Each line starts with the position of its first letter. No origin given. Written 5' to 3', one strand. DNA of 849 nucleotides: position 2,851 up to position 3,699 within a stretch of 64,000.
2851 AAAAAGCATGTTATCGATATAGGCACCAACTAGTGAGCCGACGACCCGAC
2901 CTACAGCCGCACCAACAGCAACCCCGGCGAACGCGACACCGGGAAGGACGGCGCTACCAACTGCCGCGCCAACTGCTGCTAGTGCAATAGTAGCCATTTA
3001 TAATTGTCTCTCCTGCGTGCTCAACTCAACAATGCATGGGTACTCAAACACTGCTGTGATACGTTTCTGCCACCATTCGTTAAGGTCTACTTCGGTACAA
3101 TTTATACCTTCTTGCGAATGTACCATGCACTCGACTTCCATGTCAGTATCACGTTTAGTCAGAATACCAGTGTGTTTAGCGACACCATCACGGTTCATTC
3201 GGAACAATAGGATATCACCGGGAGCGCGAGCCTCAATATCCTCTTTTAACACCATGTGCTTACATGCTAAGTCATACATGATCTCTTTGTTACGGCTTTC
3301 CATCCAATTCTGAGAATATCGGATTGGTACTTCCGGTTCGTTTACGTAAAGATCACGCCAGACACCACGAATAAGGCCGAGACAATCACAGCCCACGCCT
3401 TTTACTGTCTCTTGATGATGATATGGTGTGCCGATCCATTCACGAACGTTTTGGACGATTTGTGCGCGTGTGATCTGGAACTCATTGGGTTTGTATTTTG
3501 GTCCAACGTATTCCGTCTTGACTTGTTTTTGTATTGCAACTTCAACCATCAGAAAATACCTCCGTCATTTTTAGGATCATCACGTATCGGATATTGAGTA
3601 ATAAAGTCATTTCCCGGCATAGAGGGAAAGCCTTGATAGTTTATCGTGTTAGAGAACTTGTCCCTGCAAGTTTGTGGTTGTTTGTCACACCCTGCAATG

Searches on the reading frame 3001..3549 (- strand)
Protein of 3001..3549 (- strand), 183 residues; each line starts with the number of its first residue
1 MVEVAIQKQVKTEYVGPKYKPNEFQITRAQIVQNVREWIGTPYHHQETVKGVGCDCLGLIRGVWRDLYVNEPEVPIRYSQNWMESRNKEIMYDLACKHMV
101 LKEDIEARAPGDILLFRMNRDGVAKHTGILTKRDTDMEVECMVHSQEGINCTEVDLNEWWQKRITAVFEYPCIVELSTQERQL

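Call 54: find_encoding_contigs(protein=window:3001-3549:-, flank=10000, max_places=6)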
Protein window:3001-3549:- (183 aa): 2 contigs read that carry it; 2 places shown.
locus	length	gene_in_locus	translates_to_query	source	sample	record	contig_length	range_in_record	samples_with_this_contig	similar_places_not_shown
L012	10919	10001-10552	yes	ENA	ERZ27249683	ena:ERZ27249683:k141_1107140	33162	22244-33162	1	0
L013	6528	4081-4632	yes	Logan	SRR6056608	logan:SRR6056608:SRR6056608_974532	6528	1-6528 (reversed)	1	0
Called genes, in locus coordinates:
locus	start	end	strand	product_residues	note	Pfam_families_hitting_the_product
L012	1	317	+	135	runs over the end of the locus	-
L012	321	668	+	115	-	-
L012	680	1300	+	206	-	-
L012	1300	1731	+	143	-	PF12691:Phage_tail_terminator_6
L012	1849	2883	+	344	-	-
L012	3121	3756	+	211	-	-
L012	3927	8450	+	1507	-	PF20155:TMP_3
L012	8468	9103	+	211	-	PF09343:DUF2460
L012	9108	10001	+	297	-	PF09931:Phage_phiJL001_Gp84_N, PF09356:Phage_BR0599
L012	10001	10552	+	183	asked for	-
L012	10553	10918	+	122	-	?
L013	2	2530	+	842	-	?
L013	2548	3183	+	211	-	PF09343:DUF2460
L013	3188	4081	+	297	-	PF09931:Phage_phiJL001_Gp84_N, PF09356:Phage_BR0599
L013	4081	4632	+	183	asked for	-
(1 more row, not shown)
